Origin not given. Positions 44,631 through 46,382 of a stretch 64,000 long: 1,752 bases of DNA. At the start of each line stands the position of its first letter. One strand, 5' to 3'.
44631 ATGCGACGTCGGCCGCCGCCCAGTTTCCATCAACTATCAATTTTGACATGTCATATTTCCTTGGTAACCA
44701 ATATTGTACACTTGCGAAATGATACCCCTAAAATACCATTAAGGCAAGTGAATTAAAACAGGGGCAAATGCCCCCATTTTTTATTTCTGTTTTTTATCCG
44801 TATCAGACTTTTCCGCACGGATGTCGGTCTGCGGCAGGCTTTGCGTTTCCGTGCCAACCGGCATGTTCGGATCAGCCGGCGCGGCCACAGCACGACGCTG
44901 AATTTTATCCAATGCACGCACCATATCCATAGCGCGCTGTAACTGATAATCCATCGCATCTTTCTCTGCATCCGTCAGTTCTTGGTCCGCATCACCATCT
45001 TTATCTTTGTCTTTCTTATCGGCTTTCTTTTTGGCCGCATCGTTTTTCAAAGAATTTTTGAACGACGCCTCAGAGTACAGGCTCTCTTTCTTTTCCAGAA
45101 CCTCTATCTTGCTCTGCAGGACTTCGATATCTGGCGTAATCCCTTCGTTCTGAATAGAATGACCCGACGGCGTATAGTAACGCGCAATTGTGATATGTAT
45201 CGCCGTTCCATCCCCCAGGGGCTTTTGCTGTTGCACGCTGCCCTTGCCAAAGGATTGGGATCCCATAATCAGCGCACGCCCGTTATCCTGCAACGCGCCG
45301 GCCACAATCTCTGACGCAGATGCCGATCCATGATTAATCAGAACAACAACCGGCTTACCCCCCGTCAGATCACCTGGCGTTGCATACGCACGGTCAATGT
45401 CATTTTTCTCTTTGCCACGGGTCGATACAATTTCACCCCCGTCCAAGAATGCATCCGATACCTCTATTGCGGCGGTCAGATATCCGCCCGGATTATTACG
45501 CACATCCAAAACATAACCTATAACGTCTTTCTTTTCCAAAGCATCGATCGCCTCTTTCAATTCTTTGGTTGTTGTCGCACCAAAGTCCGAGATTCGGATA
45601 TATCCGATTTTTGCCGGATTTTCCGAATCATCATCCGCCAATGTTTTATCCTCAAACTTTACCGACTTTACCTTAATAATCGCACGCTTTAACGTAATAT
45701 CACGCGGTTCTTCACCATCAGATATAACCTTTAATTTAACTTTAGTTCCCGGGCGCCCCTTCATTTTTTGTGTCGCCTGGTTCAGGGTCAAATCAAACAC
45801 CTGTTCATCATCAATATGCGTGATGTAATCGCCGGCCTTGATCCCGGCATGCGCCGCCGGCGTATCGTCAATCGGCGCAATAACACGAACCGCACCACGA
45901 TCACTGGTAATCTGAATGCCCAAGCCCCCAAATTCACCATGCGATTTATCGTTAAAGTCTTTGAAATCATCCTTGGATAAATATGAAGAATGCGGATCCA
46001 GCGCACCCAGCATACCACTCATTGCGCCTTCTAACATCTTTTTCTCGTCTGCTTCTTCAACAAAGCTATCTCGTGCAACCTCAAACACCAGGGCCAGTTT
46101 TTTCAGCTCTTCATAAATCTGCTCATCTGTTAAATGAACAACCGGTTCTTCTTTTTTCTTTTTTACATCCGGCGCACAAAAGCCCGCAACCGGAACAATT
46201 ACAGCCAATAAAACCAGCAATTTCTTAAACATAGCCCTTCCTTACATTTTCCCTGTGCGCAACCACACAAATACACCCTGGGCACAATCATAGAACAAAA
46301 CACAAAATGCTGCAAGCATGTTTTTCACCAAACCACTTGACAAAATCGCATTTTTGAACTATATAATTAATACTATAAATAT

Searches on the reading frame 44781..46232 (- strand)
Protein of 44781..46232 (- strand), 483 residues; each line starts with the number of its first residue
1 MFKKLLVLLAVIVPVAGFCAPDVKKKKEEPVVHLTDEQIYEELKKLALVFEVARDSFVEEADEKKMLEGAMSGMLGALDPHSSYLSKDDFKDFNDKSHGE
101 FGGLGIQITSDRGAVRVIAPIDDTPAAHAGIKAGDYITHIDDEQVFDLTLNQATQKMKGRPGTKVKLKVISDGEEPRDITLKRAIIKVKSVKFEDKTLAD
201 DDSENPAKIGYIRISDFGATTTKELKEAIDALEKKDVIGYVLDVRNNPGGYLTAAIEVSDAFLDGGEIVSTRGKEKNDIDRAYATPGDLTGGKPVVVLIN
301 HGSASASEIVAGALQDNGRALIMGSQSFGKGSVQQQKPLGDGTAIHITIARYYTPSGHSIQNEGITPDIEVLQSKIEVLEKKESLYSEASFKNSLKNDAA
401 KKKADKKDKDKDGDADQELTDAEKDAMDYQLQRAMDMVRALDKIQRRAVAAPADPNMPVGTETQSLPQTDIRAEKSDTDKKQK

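Call 89: search_protein_families(library=pfam, proteins=[window:44781-46232:-], max_evalue=0.0001)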
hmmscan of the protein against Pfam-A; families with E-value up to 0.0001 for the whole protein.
window:44781-46232:- (483 aa): 5 families
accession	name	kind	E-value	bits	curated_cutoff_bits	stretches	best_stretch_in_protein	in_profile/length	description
PF03572.23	Peptidase_S41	-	8.5e-61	204.8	24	1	208-371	1-165/165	Peptidase family S41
PF13180.12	PDZ_2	-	2e-13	50.9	27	1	102-175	1-73/80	PDZ domain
PF17820.7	PDZ_6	-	1.9e-10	40.7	27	1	118-169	3-52/54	PDZ domain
PF22694.1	CtpB_N-like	-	3.5e-10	40.6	27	1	36-88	35-84/85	Activating protease CtpB N-terminal domain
PF00595.29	PDZ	-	2.1e-08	34.9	23.2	1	102-169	10-80/81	PDZ domain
